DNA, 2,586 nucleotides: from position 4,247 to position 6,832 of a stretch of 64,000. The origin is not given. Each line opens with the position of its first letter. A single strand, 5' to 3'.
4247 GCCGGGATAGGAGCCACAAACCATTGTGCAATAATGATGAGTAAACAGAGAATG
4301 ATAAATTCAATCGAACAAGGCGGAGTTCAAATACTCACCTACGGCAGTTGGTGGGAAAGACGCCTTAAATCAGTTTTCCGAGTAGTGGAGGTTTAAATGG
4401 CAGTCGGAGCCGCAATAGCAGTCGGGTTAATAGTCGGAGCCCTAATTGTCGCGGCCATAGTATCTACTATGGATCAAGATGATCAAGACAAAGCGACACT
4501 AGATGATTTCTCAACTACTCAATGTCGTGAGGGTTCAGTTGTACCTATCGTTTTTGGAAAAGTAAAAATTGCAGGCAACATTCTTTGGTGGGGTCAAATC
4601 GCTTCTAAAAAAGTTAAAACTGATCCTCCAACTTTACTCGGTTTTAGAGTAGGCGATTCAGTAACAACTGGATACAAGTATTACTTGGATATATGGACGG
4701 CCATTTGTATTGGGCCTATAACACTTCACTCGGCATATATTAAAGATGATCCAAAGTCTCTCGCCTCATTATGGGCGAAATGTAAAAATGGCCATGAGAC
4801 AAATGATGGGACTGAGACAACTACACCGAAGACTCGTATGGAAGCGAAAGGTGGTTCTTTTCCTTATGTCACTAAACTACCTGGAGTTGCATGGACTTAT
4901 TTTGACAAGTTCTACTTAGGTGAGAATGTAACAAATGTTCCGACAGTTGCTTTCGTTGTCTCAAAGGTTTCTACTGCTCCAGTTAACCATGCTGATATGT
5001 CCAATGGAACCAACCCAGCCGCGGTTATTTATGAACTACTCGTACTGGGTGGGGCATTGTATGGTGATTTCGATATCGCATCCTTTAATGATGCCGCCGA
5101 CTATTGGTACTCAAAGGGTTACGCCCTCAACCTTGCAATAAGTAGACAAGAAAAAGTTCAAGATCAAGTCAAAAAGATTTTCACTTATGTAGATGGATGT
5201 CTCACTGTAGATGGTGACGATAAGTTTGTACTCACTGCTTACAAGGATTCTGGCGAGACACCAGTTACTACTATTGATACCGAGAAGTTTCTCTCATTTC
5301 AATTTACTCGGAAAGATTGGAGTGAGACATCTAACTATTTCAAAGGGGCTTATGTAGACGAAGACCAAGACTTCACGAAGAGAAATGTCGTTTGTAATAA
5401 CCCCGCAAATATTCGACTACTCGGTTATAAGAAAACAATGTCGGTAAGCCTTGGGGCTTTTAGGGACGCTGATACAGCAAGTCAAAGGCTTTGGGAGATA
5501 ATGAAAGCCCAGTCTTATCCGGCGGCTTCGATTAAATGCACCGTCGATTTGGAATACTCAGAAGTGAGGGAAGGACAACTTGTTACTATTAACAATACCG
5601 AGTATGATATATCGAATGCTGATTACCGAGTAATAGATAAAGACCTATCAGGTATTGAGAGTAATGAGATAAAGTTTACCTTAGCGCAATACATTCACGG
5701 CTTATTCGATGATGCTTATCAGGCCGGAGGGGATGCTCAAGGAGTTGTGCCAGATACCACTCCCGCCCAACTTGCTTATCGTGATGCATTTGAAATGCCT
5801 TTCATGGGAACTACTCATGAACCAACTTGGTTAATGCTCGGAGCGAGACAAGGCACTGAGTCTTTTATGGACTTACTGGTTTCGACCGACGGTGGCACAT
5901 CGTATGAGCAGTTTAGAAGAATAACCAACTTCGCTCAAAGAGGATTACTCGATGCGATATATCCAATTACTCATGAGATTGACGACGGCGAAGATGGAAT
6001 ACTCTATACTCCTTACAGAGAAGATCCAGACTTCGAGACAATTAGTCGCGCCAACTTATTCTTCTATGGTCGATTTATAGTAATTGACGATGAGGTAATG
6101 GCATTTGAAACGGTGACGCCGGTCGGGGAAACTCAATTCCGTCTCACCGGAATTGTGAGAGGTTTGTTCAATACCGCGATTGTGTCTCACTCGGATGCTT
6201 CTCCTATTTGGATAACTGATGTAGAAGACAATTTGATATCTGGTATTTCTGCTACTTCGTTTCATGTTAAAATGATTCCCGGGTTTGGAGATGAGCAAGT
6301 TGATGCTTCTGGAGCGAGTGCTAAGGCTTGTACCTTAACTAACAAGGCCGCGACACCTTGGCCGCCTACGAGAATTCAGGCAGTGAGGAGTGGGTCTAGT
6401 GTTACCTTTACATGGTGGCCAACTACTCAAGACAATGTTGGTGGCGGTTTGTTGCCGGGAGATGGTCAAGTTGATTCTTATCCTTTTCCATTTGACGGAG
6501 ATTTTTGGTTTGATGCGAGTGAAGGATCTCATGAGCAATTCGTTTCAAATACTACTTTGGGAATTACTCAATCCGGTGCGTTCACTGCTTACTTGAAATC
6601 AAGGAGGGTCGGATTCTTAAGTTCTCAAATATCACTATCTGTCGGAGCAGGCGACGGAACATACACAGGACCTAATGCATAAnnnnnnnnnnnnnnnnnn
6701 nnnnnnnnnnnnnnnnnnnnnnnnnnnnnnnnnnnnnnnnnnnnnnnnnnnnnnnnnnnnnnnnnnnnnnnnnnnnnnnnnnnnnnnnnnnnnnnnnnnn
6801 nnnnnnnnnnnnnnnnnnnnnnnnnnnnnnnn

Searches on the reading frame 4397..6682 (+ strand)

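Call 12: search_protein_families(library=pfam, proteins=[window:4397-6682:+], max_evalue=0.001)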
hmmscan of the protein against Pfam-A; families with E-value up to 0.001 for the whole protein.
window:4397-6682:+ (761 aa): 2 families
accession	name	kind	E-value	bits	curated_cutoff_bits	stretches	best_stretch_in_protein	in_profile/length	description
PF23666.2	Rcc01698_C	-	2.8e-08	34.4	27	1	544-602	31-95/98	Rcc01698-like, C-terminal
PF13550.12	Phage-tail_3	-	5.7e-07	30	23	1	289-405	37-152/164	Putative phage tail protein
